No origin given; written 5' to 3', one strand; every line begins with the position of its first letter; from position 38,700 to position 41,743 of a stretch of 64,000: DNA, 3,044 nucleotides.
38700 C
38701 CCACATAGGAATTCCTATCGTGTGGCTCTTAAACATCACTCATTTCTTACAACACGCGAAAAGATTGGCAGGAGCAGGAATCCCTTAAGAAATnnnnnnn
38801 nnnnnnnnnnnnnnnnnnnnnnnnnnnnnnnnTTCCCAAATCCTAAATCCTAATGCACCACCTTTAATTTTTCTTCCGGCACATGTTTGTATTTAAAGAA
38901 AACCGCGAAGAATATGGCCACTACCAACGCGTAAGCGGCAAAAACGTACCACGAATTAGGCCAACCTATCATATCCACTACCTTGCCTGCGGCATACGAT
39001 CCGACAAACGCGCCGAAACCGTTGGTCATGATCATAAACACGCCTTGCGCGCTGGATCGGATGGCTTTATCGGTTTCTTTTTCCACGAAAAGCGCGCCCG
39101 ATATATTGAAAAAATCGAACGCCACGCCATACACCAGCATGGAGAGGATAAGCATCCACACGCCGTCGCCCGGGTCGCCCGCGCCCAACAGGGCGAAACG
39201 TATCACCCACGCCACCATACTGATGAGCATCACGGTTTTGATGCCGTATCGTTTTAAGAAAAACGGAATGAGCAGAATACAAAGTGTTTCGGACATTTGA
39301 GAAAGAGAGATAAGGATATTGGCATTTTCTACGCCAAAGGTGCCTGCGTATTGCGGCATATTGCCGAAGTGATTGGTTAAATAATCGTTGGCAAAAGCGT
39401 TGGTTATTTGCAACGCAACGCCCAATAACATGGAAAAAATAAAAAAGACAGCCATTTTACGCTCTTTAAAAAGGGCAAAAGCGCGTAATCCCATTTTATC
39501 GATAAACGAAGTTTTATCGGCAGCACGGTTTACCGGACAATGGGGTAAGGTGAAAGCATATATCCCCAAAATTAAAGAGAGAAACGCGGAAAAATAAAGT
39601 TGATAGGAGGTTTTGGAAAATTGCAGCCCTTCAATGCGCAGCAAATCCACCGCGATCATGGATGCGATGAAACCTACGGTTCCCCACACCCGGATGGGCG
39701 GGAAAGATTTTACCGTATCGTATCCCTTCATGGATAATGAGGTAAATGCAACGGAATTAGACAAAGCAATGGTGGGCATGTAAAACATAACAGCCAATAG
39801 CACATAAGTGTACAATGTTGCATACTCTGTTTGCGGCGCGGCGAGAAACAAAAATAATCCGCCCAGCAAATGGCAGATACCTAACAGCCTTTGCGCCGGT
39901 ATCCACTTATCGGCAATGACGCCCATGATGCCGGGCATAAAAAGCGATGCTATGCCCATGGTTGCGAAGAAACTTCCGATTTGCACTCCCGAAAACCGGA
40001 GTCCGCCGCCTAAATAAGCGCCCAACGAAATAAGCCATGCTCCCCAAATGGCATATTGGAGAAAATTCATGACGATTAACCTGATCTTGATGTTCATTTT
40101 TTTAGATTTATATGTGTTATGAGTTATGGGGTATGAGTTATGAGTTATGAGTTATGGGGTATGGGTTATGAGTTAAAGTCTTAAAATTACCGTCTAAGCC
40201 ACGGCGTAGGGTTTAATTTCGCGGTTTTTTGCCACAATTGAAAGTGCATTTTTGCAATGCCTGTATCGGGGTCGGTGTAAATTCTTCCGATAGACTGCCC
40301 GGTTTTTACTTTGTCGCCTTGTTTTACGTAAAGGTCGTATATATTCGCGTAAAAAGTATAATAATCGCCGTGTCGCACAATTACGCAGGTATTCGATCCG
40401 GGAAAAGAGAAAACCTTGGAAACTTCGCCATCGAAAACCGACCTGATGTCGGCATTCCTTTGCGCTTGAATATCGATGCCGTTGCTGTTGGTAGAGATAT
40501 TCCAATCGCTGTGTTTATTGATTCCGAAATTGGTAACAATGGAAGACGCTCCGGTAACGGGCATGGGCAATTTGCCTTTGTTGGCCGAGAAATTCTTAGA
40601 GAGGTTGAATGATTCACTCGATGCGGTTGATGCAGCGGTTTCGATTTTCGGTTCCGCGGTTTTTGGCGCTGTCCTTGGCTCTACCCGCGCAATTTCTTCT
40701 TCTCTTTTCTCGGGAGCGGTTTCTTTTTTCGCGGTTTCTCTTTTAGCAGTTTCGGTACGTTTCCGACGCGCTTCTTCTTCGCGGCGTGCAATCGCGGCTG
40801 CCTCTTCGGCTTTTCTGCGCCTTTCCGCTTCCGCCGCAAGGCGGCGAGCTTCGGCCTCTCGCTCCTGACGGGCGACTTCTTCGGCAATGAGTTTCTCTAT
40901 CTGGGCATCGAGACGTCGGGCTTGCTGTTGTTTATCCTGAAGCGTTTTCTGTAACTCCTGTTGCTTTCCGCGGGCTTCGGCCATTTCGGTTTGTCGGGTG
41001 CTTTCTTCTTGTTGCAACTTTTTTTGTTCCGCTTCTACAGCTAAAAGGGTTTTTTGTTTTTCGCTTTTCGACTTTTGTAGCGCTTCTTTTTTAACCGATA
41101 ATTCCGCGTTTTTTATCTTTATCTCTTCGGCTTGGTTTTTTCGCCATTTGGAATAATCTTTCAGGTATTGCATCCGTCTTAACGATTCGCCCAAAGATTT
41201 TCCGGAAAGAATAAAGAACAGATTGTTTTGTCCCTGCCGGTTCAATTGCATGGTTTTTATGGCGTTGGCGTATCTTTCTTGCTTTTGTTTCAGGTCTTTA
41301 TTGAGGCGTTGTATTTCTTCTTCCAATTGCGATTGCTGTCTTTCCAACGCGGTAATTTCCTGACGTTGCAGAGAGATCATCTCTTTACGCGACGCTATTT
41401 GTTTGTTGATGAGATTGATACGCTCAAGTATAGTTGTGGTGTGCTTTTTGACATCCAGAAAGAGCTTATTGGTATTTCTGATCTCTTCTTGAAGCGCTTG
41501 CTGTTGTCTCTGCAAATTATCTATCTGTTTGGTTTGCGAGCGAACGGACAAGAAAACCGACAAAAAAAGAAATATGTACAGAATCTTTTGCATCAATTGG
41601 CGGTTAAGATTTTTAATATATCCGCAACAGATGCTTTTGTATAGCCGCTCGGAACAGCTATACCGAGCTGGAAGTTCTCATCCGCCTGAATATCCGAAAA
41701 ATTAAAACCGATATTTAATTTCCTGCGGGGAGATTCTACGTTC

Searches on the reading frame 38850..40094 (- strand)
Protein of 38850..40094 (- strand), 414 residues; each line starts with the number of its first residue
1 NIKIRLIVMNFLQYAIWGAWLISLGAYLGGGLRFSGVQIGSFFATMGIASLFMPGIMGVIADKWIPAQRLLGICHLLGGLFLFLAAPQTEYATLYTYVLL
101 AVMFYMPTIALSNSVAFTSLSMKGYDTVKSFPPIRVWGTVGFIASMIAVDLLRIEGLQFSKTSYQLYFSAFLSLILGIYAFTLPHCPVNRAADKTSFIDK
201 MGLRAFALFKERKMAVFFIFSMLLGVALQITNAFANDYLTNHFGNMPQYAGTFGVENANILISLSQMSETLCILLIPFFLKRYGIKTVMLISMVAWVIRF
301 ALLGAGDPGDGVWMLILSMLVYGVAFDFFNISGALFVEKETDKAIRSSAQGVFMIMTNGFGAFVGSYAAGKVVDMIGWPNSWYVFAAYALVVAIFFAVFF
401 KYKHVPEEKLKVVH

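Call 43: search_protein_families(library=pfam, proteins=[window:38850-40094:-], max_evalue=0.00001)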
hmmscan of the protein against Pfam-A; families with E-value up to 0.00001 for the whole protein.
window:38850-40094:- (414 aa): 4 families
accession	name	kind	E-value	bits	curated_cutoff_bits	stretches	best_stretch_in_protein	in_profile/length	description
PF03825.22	Nuc_H_symport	-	8.8e-130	433.7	25.9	1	1-404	2-399/400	Nucleoside H+ symporter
PF12832.13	MFS_1_like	-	8.6e-27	94.6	25.2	1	4-380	2-369/373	MFS_1 like family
PF07690.21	MFS_1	-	2.8e-17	63.1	33.4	1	218-408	2-180/347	Major Facilitator Superfamily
PF01306.25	LacY_symp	-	2.1e-09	37.1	24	1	7-401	13-400/413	LacY proton/sugar symporter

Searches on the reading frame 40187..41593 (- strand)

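Call 43: search_protein_families(library=pfam, proteins=[window:40187-41593:-], max_evalue=0.00001)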
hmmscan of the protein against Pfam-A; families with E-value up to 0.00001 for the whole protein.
window:40187-41593:- (468 aa): 1 family
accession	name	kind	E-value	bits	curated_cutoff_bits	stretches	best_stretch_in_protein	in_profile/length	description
PF01551.29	Peptidase_M23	-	2.2e-18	66.6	28.7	1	369-462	2-96/96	Peptidase family M23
